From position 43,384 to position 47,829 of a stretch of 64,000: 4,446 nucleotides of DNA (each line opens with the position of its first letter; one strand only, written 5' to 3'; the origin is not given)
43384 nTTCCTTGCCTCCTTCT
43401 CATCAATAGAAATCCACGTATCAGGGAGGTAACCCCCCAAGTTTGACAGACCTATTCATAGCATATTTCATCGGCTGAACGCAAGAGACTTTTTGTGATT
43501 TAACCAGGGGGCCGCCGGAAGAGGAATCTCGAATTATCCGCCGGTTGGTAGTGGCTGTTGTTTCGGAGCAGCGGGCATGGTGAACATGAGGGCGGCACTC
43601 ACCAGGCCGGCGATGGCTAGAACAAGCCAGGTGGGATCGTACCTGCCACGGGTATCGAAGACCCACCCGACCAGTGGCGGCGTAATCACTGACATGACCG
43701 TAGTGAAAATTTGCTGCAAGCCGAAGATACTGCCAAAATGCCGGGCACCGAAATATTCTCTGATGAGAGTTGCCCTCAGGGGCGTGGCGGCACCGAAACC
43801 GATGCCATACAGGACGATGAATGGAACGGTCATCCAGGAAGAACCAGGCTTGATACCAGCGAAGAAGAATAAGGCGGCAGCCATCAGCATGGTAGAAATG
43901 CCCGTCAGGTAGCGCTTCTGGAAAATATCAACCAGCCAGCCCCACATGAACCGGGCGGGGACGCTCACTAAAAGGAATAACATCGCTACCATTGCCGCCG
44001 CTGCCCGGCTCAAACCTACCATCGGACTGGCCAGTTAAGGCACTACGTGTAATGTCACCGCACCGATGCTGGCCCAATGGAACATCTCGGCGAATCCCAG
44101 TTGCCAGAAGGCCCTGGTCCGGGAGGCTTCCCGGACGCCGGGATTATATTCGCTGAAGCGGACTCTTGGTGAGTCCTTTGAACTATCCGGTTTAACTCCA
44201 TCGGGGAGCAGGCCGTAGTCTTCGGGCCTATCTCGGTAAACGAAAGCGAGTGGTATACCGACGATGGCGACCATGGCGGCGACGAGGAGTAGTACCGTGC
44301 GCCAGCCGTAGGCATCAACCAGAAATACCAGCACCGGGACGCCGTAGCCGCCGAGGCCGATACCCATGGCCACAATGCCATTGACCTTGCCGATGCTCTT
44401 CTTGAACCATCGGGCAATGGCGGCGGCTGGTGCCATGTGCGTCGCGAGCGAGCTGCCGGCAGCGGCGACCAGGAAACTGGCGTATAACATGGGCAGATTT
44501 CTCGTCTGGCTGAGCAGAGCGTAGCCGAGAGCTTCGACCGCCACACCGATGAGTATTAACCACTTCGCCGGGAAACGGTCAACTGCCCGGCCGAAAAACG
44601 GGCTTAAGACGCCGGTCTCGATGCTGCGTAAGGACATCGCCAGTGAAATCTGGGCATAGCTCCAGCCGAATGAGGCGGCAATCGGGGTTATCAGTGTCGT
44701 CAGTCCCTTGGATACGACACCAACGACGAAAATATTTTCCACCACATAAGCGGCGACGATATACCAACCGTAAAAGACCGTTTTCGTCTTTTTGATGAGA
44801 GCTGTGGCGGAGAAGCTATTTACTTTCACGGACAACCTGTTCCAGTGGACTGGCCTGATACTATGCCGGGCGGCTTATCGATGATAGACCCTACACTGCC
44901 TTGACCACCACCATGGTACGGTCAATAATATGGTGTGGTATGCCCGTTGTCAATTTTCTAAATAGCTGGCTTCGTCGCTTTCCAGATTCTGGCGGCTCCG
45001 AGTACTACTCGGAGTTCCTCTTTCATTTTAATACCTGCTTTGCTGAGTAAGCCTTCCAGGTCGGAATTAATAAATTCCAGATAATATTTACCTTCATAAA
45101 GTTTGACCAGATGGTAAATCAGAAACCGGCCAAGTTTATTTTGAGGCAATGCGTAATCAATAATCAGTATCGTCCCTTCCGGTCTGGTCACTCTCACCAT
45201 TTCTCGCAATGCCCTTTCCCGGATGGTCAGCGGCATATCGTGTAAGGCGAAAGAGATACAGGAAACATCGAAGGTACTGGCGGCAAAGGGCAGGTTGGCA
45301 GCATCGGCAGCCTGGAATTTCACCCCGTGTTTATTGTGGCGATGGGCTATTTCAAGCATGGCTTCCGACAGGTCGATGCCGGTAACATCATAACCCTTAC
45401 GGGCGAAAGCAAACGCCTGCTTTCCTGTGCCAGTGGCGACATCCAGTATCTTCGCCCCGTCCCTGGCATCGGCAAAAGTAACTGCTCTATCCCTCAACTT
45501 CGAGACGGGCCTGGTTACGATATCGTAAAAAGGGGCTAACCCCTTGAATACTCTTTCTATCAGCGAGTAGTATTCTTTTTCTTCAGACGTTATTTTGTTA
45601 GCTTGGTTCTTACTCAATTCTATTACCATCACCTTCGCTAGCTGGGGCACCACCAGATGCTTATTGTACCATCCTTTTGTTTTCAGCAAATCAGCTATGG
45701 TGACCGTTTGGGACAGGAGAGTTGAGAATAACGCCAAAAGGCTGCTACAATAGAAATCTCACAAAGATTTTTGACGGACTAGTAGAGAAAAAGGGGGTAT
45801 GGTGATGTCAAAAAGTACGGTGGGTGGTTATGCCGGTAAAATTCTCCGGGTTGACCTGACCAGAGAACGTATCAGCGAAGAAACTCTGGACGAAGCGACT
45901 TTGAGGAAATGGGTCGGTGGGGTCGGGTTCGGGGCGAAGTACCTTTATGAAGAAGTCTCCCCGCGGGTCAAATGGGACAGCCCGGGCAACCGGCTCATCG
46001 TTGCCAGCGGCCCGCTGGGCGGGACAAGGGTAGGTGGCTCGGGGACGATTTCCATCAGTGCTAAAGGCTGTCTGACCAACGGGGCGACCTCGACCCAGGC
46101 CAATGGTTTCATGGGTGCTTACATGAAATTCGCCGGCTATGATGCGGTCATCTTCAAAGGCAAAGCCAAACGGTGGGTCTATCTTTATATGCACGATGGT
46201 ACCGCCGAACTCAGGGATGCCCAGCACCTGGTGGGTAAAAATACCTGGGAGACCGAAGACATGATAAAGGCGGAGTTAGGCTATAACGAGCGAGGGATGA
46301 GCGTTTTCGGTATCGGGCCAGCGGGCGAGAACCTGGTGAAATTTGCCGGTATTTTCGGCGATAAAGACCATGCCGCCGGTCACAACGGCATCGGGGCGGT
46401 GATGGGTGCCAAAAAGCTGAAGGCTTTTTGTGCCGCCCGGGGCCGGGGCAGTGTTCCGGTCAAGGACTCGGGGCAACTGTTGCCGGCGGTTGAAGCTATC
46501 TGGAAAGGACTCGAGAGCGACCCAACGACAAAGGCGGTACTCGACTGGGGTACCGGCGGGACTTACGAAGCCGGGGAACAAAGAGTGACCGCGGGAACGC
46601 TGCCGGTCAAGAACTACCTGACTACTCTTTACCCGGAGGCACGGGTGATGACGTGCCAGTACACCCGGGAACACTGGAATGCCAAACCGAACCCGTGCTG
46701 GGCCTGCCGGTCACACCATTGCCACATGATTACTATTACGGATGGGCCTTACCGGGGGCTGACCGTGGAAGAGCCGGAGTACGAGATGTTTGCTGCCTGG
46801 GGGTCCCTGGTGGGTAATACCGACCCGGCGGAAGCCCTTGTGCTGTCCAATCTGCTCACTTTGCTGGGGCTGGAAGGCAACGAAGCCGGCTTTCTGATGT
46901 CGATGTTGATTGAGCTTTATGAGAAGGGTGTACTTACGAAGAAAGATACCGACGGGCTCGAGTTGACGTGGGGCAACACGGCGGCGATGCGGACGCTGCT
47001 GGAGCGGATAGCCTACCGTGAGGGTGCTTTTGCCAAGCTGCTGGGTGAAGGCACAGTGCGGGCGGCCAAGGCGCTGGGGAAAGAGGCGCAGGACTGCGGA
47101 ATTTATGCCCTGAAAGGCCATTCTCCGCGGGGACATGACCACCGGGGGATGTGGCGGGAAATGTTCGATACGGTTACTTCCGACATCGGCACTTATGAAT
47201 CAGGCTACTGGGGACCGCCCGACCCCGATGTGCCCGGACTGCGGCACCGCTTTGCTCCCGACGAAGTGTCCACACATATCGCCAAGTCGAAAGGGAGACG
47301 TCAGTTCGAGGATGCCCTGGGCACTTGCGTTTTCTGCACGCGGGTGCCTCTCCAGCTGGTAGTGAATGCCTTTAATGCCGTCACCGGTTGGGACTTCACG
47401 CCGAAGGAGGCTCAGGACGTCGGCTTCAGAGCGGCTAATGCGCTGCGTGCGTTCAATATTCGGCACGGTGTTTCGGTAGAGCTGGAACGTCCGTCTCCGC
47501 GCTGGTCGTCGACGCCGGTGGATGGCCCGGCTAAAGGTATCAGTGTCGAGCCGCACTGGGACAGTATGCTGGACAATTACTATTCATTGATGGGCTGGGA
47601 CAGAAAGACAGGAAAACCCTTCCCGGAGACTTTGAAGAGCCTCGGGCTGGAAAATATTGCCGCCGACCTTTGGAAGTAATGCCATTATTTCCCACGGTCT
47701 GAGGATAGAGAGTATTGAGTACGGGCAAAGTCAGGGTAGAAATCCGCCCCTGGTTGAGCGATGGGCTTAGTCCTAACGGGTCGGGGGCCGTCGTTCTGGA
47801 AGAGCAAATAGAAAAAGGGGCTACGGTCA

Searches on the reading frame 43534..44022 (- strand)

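Call 46: search_protein_families(library=pfam, proteins=[window:43534-44022:-], max_evalue=0.0001)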
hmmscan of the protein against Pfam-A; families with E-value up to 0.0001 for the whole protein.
window:43534-44022:- (162 aa): 2 families
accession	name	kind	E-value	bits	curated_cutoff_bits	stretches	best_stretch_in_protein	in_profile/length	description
PF07690.21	MFS_1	-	8.7e-19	68.1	33.4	1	3-157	28-182/347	Major Facilitator Superfamily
PF12832.13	MFS_1_like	-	5.9e-08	32.6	25.2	1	2-150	29-179/373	MFS_1 like family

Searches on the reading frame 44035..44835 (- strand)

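Call 46: search_protein_families(library=pfam, proteins=[window:44035-44835:-], max_evalue=0.0001)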
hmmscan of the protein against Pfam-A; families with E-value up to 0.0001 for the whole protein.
window:44035-44835:- (266 aa): 2 families
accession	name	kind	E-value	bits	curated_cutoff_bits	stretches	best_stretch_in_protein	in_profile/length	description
PF07690.21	MFS_1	-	2.4e-28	99.5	33.4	1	36-251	6-207/347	Major Facilitator Superfamily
PF06813.19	Nodulin-like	-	2.3e-05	24.5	24.7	1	82-204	57-185/250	Nodulin-like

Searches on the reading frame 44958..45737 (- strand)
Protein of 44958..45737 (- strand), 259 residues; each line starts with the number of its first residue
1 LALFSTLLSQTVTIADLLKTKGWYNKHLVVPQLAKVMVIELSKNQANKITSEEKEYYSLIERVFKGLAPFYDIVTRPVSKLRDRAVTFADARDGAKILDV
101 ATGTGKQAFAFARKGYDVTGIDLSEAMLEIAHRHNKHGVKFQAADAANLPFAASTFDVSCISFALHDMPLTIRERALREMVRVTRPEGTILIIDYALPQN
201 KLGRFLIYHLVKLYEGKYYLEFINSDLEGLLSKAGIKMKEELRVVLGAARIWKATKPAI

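Call 46: search_protein_families(library=pfam, proteins=[window:44958-45737:-], max_evalue=0.0001)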
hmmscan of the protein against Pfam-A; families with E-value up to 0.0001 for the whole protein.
window:44958-45737:- (259 aa): 6 families
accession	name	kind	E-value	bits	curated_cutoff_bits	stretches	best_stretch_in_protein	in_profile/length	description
PF13649.12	Methyltransf_25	-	4.2e-23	82.3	27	1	97-188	1-97/97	Methyltransferase domain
PF08241.18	Methyltransf_11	-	1.2e-22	80.8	21.2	1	98-192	1-95/95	Methyltransferase domain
PF01209.24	Ubie_methyltran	-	8.4e-19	68.3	20.1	1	60-202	9-161/233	ubiE/COQ5 methyltransferase family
PF13847.12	Methyltransf_31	-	3.6e-17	62.8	27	1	92-196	2-113/145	Methyltransferase domain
PF08242.18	Methyltransf_12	-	1.1e-10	42.6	30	1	98-189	1-97/98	Methyltransferase domain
PF13489.12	Methyltransf_23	-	1.1e-10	42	27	1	81-237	12-160/164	Methyltransferase domain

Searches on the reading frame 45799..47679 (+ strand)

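Call 15: search_protein_families(library=pfam, proteins=[window:45799-47679:+], max_evalue=0.00001)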
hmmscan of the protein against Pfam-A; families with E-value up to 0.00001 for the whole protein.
window:45799-47679:+ (626 aa): 2 families
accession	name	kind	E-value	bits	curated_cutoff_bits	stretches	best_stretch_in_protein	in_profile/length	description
PF01314.23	AFOR_C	-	2e-81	274.5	27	1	234-617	6-385/385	Aldehyde ferredoxin oxidoreductase, domains 2 & 3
PF02730.20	AFOR_N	-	1.7e-64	217.7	29.8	1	13-211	1-195/199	Aldehyde ferredoxin oxidoreductase, N-terminal domain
